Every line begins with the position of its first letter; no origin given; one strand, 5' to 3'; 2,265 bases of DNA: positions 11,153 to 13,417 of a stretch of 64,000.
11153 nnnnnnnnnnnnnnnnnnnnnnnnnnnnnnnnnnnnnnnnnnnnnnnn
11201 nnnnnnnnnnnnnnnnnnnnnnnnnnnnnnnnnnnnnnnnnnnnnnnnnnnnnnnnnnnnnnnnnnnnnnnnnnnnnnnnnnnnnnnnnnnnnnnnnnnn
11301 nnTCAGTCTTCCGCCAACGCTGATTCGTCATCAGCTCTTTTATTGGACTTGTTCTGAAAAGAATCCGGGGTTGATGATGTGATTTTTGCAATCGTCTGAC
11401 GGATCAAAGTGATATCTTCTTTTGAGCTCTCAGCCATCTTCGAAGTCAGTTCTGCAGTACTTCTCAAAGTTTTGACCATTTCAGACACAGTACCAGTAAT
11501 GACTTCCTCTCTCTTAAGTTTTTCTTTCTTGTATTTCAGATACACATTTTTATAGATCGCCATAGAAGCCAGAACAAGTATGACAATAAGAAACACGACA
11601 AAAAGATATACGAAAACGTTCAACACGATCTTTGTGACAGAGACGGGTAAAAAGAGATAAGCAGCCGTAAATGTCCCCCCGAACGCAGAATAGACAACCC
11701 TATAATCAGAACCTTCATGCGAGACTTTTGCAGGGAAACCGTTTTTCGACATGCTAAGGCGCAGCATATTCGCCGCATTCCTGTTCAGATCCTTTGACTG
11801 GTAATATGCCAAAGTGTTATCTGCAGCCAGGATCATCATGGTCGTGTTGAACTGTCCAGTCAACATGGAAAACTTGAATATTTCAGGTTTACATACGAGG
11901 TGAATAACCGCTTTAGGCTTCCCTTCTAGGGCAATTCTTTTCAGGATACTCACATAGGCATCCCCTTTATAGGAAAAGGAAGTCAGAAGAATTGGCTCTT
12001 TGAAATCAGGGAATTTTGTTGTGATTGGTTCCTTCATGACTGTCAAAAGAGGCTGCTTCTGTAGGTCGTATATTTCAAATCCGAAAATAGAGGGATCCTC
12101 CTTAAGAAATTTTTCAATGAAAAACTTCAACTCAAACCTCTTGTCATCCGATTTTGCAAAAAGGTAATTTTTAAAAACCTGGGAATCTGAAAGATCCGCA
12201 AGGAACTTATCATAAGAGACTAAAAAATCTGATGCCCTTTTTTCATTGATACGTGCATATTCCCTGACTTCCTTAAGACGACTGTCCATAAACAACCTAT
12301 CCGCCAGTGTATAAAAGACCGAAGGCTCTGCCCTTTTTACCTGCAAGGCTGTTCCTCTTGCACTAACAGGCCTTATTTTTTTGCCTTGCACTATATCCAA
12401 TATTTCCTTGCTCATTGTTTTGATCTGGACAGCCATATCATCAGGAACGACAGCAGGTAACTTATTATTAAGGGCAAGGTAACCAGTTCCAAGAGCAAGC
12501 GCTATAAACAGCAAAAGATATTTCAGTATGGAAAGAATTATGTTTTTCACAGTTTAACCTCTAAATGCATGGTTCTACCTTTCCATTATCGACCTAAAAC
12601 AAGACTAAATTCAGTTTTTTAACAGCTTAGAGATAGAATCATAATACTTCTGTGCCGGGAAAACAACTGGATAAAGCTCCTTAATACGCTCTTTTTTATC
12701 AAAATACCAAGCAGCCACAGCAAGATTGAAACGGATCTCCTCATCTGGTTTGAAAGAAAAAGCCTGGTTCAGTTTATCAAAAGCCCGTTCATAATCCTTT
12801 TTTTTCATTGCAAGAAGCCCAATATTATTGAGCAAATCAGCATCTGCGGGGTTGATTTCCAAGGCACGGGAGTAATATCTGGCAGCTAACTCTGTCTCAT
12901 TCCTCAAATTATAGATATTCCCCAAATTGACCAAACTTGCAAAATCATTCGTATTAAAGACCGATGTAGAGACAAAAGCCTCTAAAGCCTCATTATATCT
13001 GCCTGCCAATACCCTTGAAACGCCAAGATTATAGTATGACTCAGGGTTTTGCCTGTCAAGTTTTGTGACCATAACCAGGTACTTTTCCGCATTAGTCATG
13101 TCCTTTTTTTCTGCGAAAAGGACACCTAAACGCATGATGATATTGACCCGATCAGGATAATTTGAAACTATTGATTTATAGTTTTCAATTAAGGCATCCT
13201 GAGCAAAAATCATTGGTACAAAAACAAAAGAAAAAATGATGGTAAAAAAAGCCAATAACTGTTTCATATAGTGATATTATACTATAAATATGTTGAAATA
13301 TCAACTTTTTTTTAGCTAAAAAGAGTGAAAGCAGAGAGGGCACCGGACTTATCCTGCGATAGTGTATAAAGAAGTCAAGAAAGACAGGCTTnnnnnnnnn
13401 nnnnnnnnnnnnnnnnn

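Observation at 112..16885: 16.7 kb translationally coupled envelope gene string that looks like an expanded TAM/BAM-type outer-membrane assembly module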

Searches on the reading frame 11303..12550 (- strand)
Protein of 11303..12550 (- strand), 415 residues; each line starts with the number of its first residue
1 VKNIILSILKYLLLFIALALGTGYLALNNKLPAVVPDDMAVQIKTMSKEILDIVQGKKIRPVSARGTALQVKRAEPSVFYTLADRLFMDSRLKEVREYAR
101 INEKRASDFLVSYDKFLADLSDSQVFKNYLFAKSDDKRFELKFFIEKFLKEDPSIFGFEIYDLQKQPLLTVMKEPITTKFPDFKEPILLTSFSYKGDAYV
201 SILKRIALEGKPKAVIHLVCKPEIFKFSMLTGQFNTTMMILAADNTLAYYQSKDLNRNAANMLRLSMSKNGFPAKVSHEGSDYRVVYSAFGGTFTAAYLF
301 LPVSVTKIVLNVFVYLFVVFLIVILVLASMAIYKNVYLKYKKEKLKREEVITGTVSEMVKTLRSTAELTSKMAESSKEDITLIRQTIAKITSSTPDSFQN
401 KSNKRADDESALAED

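Call 4: search_protein_families(library=pfam, proteins=[window:11303-12550:-], max_evalue=0.01)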
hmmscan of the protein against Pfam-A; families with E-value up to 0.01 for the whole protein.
window:11303-12550:- (415 aa): 2 families
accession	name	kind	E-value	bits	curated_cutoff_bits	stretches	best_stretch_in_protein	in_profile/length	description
PF02743.24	dCache_1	-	0.0001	22.4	45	1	104-293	20-233/240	Cache domain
PF06398.17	Pex24p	-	0.005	16.3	26.8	0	303-375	52-123/358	Integral peroxisomal membrane peroxin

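Call 5: search_protein_families(library=ncbifam, proteins=[window:11303-12550:-], max_evalue=0.01)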
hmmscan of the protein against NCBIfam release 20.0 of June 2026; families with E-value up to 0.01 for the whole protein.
window:11303-12550:- (415 aa): 0 families

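Call 81: search_protein_families(library=pfam, alignment_id=A7, max_evalue=0.1)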
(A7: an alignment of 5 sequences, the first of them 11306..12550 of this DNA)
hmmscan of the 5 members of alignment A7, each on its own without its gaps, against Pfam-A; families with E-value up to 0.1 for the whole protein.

A. member 1, window:11306-12550:- (415 aa): 2 families
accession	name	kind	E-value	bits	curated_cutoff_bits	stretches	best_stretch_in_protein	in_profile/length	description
PF02743.24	dCache_1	-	0.0001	22.4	45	1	104-293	20-233/240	Cache domain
PF06398.17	Pex24p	-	0.005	16.3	26.8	1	303-375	52-123/358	Integral peroxisomal membrane peroxin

B. families by the number of members that match (of 5 scanned): 6 families
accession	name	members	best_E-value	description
PF02743.24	dCache_1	2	0.0001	Cache domain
PF12725.13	DUF3810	2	0.00069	Protein of unknown function (DUF3810)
PF16118.10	DUF4834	2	0.0037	Domain of unknown function (DUF4834)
PF06398.17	Pex24p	1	0.005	Integral peroxisomal membrane peroxin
PF12297.13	EVC2_like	1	0.0095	Ellis van Creveld protein 2 like protein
PF24394.1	TMEM62_C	1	0.045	TMEM62 C-terminal domain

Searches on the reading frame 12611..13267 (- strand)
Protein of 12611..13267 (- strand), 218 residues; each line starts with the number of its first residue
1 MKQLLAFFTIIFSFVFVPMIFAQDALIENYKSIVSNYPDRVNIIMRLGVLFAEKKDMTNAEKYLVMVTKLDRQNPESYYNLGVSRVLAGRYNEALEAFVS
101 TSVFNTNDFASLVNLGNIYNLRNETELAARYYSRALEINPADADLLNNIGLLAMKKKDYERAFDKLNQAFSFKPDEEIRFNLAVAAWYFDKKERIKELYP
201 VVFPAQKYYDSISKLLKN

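Call 4: search_protein_families(library=pfam, proteins=[window:12611-13267:-], max_evalue=0.01)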
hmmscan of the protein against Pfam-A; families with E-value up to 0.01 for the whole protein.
window:12611-13267:- (218 aa): 19 families
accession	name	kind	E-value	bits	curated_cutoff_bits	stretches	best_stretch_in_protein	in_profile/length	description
PF00515.34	TPR_1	-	5.9e-22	77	27.8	3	111-140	3-32/34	Tetratricopeptide repeat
PF07719.23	TPR_2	-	7.5e-17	60.4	27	2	111-141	3-33/34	Tetratricopeptide repeat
PF13181.12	TPR_8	-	4e-15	55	25.7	1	111-142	3-34/34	Tetratricopeptide repeat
PF13414.12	TPR_11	-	2.5e-14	53.1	26.8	1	116-155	1-40/42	TPR repeat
PF13431.12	TPR_17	-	1.3e-13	50.5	24.4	2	131-162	1-32/34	Tetratricopeptide repeat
PF13432.12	TPR_16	-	8.1e-12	45.8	32.7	1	123-169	11-57/65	Tetratricopeptide repeat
PF13424.12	TPR_12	-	7e-11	42.6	30.1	0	110-139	46-75/77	Tetratricopeptide repeat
PF13176.12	TPR_7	-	5.8e-09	35.8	27.9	1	111-144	1-34/36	Tetratricopeptide repeat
PF14559.12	TPR_19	-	1.6e-08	35.2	25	0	125-176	7-58/68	Tetratricopeptide repeat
PF13174.12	TPR_6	-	1.9e-08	34.8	26.3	0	76-98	1-23/33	Tetratricopeptide repeat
PF13428.12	TPR_14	-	4.3e-08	33.5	23.5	0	112-147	4-39/44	Tetratricopeptide repeat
PF13371.12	TPR_9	-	2.8e-07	30.9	35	1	115-178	1-64/73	Tetratricopeptide repeat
PF23914.1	TPR_CcmH_CycH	-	1.7e-05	25.1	42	0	52-99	98-145/158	Cytochrome c-type biogenesis protein H TPR domain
PF14561.12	TPR_20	-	4.1e-05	24.3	25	0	133-170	12-49/90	Tetratricopeptide repeat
PF25064.1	ARM_TT21_5th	-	4.5e-05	24.2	27.8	0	27-100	21-97/117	TT21 fifth ARM repeats domain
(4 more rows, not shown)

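Call 5: search_protein_families(library=ncbifam, proteins=[window:12611-13267:-], max_evalue=0.01)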
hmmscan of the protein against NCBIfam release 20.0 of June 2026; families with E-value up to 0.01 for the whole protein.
window:12611-13267:- (218 aa): 21 families
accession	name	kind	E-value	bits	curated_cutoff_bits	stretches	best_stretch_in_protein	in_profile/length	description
NF040959.1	MamA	equivalog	7.4e-15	54.9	200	1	27-178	22-174/204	magnetosome protein MamA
TIGR02521.1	type_IV_pilW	equivalog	8.9e-15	54.9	154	2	114-171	70-127/234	type IV pilus biogenesis/stability protein PilW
TIGR02552.1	LcrH_SycD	equivalog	3.1e-13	49.6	104.8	2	63-176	6-119/136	SycD/LcrH family type III secretion system chaperone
TIGR02917.1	PEP_TPR_lipo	equivalog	1.7e-12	46.1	312.2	2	108-196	803-891/899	XrtA/PEP-CTERM system TPR-repeat protein PrsT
NF047371.1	FlcA_CTERM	equivalog_domain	7.6e-12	44.5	300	2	50-138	448-536/646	periplasmic flagellar collar protein FlcA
NF033920.0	C39_PA2778_fam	equivalog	4.9e-11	42.5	150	2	24-98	173-247/255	PA2778 family cysteine peptidase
NF008391.2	PRK11189.1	equivalog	1.1e-09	38.3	250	1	117-194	73-151/297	lipoprotein NlpI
NF002725.1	PRK02603.1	equivalog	4e-09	36.7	143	1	72-166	32-129/173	photosystem I assembly protein Ycf3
TIGR00540.1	TPR_hemY_coli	hypoth_equivalog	2.5e-08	33.1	142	1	135-199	318-382/385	heme biosynthesis-associated TPR protein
NF053607.1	CHU_0125_OmpA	equivalog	1.1e-06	27.4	620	1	64-179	8-123/639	CHU_0125 family OmpA-like outer membrane integrity protein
NF047507.1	TPR_BatC_Lepto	exception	1.4e-06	27.9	175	1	73-161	56-148/214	TPR repeat-containing protein BatC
NF033758.1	gliding_GltE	equivalog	2.3e-06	26.9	225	1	28-116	243-331/411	adventurous gliding motility TPR repeat lipoprotein GltE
NF033762.1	social_mot_Tgl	equivalog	4.4e-06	26.2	225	1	68-168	24-125/252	social motility TPR repeat lipoprotein Tgl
TIGR02795.1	tol_pal_ybgF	equivalog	2.7e-05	24.7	90.1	0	74-134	38-101/119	tol-pal system protein YbgF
NF047558.1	TPR_END_plus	domain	4.5e-05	23.3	32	0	114-146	4-36/56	TPR end-of-group domain-containing protein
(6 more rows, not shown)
